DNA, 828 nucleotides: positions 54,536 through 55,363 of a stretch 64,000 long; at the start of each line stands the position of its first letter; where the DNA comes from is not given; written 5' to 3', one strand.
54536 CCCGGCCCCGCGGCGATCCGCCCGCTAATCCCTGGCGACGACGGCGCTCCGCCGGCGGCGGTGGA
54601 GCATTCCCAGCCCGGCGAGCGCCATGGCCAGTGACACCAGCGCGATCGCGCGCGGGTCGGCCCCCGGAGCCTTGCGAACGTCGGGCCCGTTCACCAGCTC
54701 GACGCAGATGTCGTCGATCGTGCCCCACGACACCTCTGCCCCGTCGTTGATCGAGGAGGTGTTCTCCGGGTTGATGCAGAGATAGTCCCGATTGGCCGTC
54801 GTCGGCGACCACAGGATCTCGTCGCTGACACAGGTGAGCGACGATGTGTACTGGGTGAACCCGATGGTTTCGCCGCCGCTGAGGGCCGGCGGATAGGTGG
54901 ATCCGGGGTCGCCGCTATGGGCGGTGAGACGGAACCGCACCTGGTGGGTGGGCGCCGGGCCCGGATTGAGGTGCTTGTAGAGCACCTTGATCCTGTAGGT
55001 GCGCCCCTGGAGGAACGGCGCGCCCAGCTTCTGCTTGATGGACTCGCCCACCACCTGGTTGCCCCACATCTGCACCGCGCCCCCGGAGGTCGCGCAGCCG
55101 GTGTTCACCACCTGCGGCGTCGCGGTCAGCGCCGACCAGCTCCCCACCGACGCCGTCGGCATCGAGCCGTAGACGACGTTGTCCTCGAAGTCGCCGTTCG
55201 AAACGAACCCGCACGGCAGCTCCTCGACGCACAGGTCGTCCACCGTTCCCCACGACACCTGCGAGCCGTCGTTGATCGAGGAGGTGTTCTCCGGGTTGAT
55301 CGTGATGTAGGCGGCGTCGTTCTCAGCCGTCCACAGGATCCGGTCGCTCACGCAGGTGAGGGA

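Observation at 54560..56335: Triple CBM4_9-like Cys-rich repeat protein with a non-canonical PEP-CTERM-like tail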

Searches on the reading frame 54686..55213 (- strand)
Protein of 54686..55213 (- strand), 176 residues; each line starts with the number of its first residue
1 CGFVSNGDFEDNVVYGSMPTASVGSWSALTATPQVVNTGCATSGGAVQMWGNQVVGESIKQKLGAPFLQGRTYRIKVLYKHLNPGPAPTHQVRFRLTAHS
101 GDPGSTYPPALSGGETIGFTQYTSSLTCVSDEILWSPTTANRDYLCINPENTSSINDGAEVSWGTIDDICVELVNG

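Call 23: find_related_loci(query=A1, collection=genome_contigs, flank=10000)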
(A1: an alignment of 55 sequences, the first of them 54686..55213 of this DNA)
Query A1 (176 aa) in genome_contigs; peptide patterns used: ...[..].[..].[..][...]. (x = any residue, [..] = any of these).
46 stretches matched a pattern; 41 encode a relative of the query (tblastn E <= 1e-3); 40 distinct loci.
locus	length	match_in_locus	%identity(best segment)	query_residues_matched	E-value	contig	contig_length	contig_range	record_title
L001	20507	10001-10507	53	4-174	2e-46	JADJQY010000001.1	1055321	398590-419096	MAG: Candidatus Eisenbacteria bacterium isolate Fred_18-Q3-R57-64_MAXAC.354 tig00002519-10-10540530, whole genome shotgu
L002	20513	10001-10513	48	3-174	2e-41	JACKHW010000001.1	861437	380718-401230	MAG: Planctomycetota bacterium isolate HK-STAS-PLAN-28 HK-STAS-PLAN-28_1, whole genome shotgun sequence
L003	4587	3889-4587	47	2-174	4e-41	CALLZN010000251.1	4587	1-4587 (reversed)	MAG TPA_asm: uncultured bacterium isolate SRR2107182_bin.46_CONCOCT_v1.1_MAG genome assembly, contig: ERZ794931.7968, wh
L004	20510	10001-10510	47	3-174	9e-41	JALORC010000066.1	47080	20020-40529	MAG: Planctomycetota bacterium isolate Prado171 scaffold_929, whole genome shotgun sequence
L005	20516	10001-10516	48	3-175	5e-40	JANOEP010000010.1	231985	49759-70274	MAG: bacterium isolate SOY_65_metabat_222 SOY_65_k141_2957579, whole genome shotgun sequence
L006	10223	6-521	49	3-174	1e-39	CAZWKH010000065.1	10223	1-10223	MAG TPA_asm: uncultured bacterium isolate binchicken_co342_17 genome assembly, contig: NODE_1485_length_10223_cov_4.5405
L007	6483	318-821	48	4-172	9e-39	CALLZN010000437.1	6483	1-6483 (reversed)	MAG TPA_asm: uncultured bacterium isolate SRR2107182_bin.46_CONCOCT_v1.1_MAG genome assembly, contig: ERZ794931.5442, wh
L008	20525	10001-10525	48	3-176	2e-38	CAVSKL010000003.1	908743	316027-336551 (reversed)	MAG: Candidatus Eisenbacteria bacterium isolate MFD01721.bin.1.114 genome assembly, contig: contig_38983, whole genome s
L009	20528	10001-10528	40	1-172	4e-32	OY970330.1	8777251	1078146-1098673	MAG: Thermoanaerobaculaceae bacterium isolate MFD05537.bin.c.1 genome assembly, chromosome: 1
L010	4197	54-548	44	4-171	2e-31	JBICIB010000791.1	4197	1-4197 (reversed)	MAG: Planctomycetota bacterium JB042 k127_53428, whole genome shotgun sequence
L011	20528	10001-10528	36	1-174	7e-30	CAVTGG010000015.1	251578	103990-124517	MAG: uncultured Acidobacteriota bacterium isolate MFD09212.bin.1.4 genome assembly, contig: contig_73461, whole genome s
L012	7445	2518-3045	36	1-174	2e-29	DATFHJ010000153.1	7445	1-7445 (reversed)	MAG TPA_asm: Thermoanaerobaculia bacterium isolate SMAG_U8686 k141_754880, whole genome shotgun sequence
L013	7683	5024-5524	35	3-175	4e-25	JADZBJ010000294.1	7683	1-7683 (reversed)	MAG: Saprospiraceae bacterium isolate SJ668 c_000001243640, whole genome shotgun sequence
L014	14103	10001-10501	37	3-174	6e-24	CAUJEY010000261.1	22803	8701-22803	MAG: Bacteroidota bacterium isolate KLAP56 genome assembly, contig: KLAP56_489135, whole genome shotgun sequence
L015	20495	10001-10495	40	3-172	8e-24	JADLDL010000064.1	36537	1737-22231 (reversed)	MAG: Saprospiraceae bacterium isolate SJ275 c_000000210714, whole genome shotgun sequence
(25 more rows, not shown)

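Call 28: predict_structure(alignment_id=A1)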
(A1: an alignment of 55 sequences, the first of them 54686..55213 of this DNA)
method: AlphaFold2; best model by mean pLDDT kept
length: 176 residues; sequences in the alignment: 55
mean_pLDDT: 95.6   pTM: 0.91
mean pLDDT of the five models: 95.6, 95.1, 95.0, 94.3, 94.2
residues with pLDDT >= 90: 163; 70-90: 11; 50-70: 2; < 50: 0
segments of 3 or more residues with pLDDT < 50: none
pLDDT, mean of each block of 10 residues (from residue 1): 93 97 97 94 87 98 97 98 92 98 97 97 96 97 98 95 96 91
secondary structure, 60 per line:
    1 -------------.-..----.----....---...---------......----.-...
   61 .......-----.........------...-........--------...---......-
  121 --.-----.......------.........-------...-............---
elements in order: E27-30 E34-36 E46-51 E58-67 E73-81 E92-99 E114-119 E129-135 E142-150 E162-173

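Call 30: search_protein_representatives(alignment_id=A1)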
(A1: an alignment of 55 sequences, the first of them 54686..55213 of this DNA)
Query: 55 sequences, 177 profile positions. Proteins with E-value up to 0.001 (for the whole library): 495; up to 1e-10: 346; up to 1e-30: 170. The best 150 are listed.
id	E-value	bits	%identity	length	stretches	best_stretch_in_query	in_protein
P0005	9.8e-249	833.4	-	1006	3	1-176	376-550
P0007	3.7e-242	811.9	-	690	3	1-176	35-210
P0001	3.2e-199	672.1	-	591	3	1-177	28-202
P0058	2.5e-168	571.5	-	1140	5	1-176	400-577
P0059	5.7e-146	498.6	-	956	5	26-176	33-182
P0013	4.0e-144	492.6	-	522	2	1-176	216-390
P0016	1.0e-140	481.5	-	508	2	1-175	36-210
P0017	4.0e-120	414.5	-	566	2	1-177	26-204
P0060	2.7e-87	307.5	-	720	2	1-176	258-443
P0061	3.7e-84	297.3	-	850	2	1-175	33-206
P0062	4.4e-83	293.8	-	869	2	1-176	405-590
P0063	7.1e-81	286.6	-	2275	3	1-176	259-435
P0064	3.0e-80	284.5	-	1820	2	1-175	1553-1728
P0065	1.1e-79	282.8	-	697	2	1-176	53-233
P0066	9.6e-78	276.4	-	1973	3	1-176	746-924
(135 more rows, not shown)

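Call 33: fold_search(model_id=the predicted structure, library=pdb)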
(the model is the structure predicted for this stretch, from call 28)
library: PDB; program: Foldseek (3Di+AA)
matches with E <= 10: 1753; with E <= 0.001: 60
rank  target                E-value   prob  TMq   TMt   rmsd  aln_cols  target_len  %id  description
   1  4d0q                  3.7e-06  1.00  0.58  0.63   4.6       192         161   18  Hyaluronan Binding Module of the Streptococcal Pneumoniae Hyaluronate Lyase (released 2014-08-06)
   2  4xup_E                4.9e-06  1.00  0.55  0.60   5.5       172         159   13  Structure of the N-terminal CBM22-1-CBM22-2 tandem domain from Paenibacillus barcinonensis Xyn10C (released 2015-06-03)
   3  4xup_C                5.8e-06  1.00  0.56  0.61   6.8       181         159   14  Structure of the N-terminal CBM22-1-CBM22-2 tandem domain from Paenibacillus barcinonensis Xyn10C (released 2015-06-03)
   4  2zey_A                6.8e-06  1.00  0.61  0.73   5.3       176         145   15  Family 16 carbohydrate binding module (released 2008-03-04)
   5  3oeb_A                9.4e-06  1.00  0.62  0.73   4.9       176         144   15  Crystal structure of the Q121E mutant of C.polysaccharolyticus CBM16-1 bound to mannopentaose (released 2010-08-25)
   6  2zey_B                1.0e-05  1.00  0.61  0.72   5.2       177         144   15  Family 16 carbohydrate binding module (released 2008-03-04)
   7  8ic1_A                1.2e-05  1.00  0.60  0.25   4.6       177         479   15  endo-alpha-D-arabinanase EndoMA1 D51N mutant from Microbacterium arabinogalactanolyticum in complex with arabinooligos (released 2023-08-16)
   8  4xuo_A                1.2e-05  1.00  0.57  0.62   5.2       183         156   12  Structure of the CBM22-1 xylan-binding domain from Paenibacillus barcinonensis Xyn10C (released 2015-06-03)
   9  1wky                  1.2e-05  1.00  0.51  0.23   6.1       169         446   12  Crystal structure of alkaline mannanase from Bacillus sp. strain JAMB-602: catalytic domain and its Carbohydrate Binding (released 2005-06-15)
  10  3oea_A                1.6e-05  1.00  0.61  0.71   5.3       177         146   15  Crystal structure of the Q121E mutants of C.polysaccharolyticus CBM16-1 bound to cellopentaose (released 2010-08-25)
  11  3p6b_A                1.7e-05  1.00  0.54  0.52   6.1       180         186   10  The crystal structure of CelK CBM4 from Clostridium thermocellum (released 2011-08-24)
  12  9qxq                  1.9e-05  1.00  0.52  0.10   4.6       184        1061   11  native structure of full-length pesticidal protein Cry1Ca18 at pH9, from crystals formed in vivo (released 2026-02-11)
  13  2zew_B                2.1e-05  1.00  0.61  0.72   5.3       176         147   15  Family 16 Cabohydrate Binding Domain Module 1 (released 2008-03-04)
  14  5w6h_A                2.1e-05  1.00  0.53  0.16   5.7       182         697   16  Crystal structure of Bacteriophage CBA120 tailspike protein 4 enzymatically active domain (TSP4dN, orf213) (released 2018-10-24)
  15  8hhv_A                2.4e-05  1.00  0.61  0.25   4.6       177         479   15  endo-alpha-D-arabinanase EndoMA1 from Microbacterium arabinogalactanolyticum (released 2023-08-16)
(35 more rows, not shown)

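Call 44: search_protein_families(library=ncbifam, proteins=[L001:4927-5718:-], max_evalue=10)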
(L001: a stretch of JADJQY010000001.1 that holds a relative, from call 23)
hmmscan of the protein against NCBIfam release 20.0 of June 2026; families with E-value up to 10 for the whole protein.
L001:4927-5718:- (263 aa): 16 families
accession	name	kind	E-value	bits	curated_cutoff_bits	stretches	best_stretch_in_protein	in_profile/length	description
NF041538.1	PEP_EDSA_1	subfamily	1.9e-07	31.1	100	1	173-260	227-307/307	EDSAP-1 family PEP-CTERM protein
NF038129.1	PEP_NF038129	equivalog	9.4e-06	25.6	65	1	232-260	166-194/194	NF038129 family PEP-CTERM protein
TIGR02595.1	PEP_CTERM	domain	3.9e-05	24.2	16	1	237-260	1-23/24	PEP-CTERM sorting domain-containing protein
NF041927.1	Xrt_dep_XDP1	equivalog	0.00014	21.9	125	1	213-260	197-242/242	exosortase-dependent surface protein XDP1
TIGR03370.1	VPLPA-CTERM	domain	0.0002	21.3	25.35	1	240-261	4-25/25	VPLPA-CTERM sorting domain-containing protein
NF038124.1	PEP_CTERM_TLD_A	exception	0.00024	20.8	100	1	177-261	160-235/235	PEP_CTERM-anchored TLD domain-containing protein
NF038126.1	PEP_CTERM_FxDxF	subfamily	0.00028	21.1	50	1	233-260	138-165/165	FxDxF family PEP-CTERM protein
NF033554.9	floc_PepA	equivalog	0.00029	20.7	80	1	235-261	235-261/261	flocculation-associated PEP-CTERM protein PepA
NF038120.1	PEP_CTERM_QFxxD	subfamily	0.00036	20.5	80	1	233-260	189-214/215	NF038120 family PEP-CTERM protein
NF038119.1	PEP_CTERM_MHFG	equivalog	0.00058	20.3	100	1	224-261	223-260/260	MHFG family PEP-CTERM protein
NF038125.1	PEP_CTERM_THxN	subfamily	0.002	17.7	85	1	231-260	218-246/246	THxN family PEP-CTERM protein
NF033947.0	PEP-cistern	hypoth_equivalog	0.0021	17.8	60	1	220-259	157-195/195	cistern family PEP-CTERM protein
TIGR04174.1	IPTL_CTERM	subfamily_domain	0.052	13.9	20.5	1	241-261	7-27/27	IPTL-CTERM sorting domain-containing protein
NF038118.1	PEP_CTERM_CCXG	equivalog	0.077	12.7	90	1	233-260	172-199/199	CCXG family PEP-CTERM protein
NF035944.1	PEPxxWA-CTERM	domain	0.17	11.9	35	1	237-260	1-24/24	PEPxxWA-CTERM sorting domain-containing protein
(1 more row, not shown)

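Call 45: search_protein_families(library=pfam, proteins=[L001:4927-5718:-], max_evalue=10)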
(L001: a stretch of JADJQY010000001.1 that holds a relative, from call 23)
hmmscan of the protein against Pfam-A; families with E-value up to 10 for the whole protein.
L001:4927-5718:- (263 aa): 1 family
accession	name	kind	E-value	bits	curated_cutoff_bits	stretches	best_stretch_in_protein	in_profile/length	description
PF07589.16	PEP-CTERM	-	6.5e-07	29.6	20.7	1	236-260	1-24/24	PEP-CTERM motif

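Call 51: search_protein_families(library=pfam, proteins=[L001:1502-2749:-, L001:2251-3261:-, L001:3296-4711:-, L001:5939-6928:+, L001:6986-7984:+, L001:8861-11884:+, L001:11943-12794:+, L001:14029-15555:+, L001:16987-17976:+, L001:18523-19761:+], max_evalue=0.001)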
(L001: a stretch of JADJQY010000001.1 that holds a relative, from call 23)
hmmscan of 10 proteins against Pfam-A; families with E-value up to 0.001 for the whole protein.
L001:1502-2749:- (415 aa): 0 families

L001:2251-3261:- (336 aa): 1 family
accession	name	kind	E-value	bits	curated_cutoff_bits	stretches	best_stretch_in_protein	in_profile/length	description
PF00691.25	OmpA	-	5.8e-05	23.8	27.2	1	236-329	4-98/98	OmpA family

L001:3296-4711:- (471 aa): 2 families
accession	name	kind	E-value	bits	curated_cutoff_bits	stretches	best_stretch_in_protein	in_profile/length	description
PF00208.27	ELFV_dehydrog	-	1.5e-58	198.8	23.4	1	185-405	1-225/241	Glutamate/Leucine/Phenylalanine/Valine dehydrogenase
PF02812.23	ELFV_dehydrog_N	-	7.8e-52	174.8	25.3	1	37-164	3-128/129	Glu/Leu/Phe/Val dehydrogenase, dimerisation domain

L001:5939-6928:+ (329 aa): 2 families
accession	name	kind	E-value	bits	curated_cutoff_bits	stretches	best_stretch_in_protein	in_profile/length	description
PF00775.27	Dioxygenase_C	-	6.8e-13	48.9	27.3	1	47-148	2-100/182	Dioxygenase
PF18962.6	Por_Secre_tail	-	5.7e-05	23.8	27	1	251-320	2-68/75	Secretion system C-terminal sorting domain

L001:6986-7984:+ (332 aa): 0 families

L001:8861-11884:+ (1007 aa): 3 families
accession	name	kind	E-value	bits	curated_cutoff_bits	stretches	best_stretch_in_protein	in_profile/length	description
PF13517.12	FG-GAP_3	-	2.7e-44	150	26.9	6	245-305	1-61/61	FG-GAP-like repeat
PF01839.29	FG-GAP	-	7e-16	58.2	22.1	1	287-317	2-27/37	FG-GAP repeat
PF13860.13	FlgD_ig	-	1e-08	35.5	27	1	930-995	11-76/79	FlgD Ig-like domain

L001:11943-12794:+ (283 aa): 0 families

L001:14029-15555:+ (508 aa): 3 families
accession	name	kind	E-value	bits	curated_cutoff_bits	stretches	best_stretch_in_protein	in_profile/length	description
PF01494.25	FAD_binding_3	-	1.4e-46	159.8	22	1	120-457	8-342/349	FAD binding domain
PF13450.12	NAD_binding_8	-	0.00019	22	21.9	1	120-153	3-36/68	NAD(P)-binding Rossmann-like domain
PF00070.33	Pyr_redox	-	0.00027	21.8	22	0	216-248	42-75/82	Pyridine nucleotide-disulphide oxidoreductase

L001:16987-17976:+ (329 aa): 4 families
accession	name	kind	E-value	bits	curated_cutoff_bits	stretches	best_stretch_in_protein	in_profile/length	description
PF00005.33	ABC_tran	-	5.2e-24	85.8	25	1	44-185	2-136/137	ABC transporter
PF13304.12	AAA_21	-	1.5e-15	58.5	27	2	123-215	199-298/304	AAA domain, putative AbiEii toxin, Type IV TA system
PF13555.12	AAA_29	-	5e-06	26.6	27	1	44-80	15-50/61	P-loop containing region of AAA domain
PF13175.12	AAA_15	-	0.00062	19.9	32.1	0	44-76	15-47/374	AAA ATPase domain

L001:18523-19761:+ (412 aa): 6 families
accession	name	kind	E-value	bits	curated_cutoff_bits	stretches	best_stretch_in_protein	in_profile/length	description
PF00005.33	ABC_tran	-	3.2e-24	86.5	25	1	120-260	2-136/137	ABC transporter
PF13304.12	AAA_21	-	6.9e-15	56.3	27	2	230-290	236-298/304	AAA domain, putative AbiEii toxin, Type IV TA system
PF13476.12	AAA_23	-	1.7e-05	26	27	1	121-147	12-38/201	AAA domain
PF13175.12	AAA_15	-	0.00031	20.9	32.1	1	119-149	14-44/374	AAA ATPase domain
PF02463.25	SMC_N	-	0.00045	20.1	40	1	121-146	17-42/220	RecF/RecN/SMC N terminal domain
PF13555.12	AAA_29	-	0.00068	19.8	27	0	124-150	17-44/61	P-loop containing region of AAA domain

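Call 58: search_protein_families(library=pfam, alignment_id=A1, max_evalue=0.01)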
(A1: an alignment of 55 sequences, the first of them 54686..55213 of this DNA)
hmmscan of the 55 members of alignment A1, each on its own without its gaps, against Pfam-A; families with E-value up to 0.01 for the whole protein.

A. member 1, window:54686-55213:- (176 aa): 0 families

B. families by the number of members that match (of 55 scanned): 2 families
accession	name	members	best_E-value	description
PF02018.23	CBM_4_9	7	2.6e-05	Carbohydrate binding domain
PF14741.12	GH114_assoc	1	0.0086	N-terminal glycosyl-hydrolase-114-associated domain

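Call 59: search_solved_structures(query=A1, max_evalue=1)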
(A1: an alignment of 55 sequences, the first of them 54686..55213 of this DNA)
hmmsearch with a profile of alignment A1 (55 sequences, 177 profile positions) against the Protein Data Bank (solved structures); distinct sequences matched with E-value up to 1: 2.
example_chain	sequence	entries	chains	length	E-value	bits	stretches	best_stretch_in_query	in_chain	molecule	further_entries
4d0q_A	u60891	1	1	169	0.27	14.3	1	3-97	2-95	HYALURONATE LYASE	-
1gqt_A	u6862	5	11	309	0.81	12.8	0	37-70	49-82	RIBOKINASE | PROTEIN (RIBOKINASE)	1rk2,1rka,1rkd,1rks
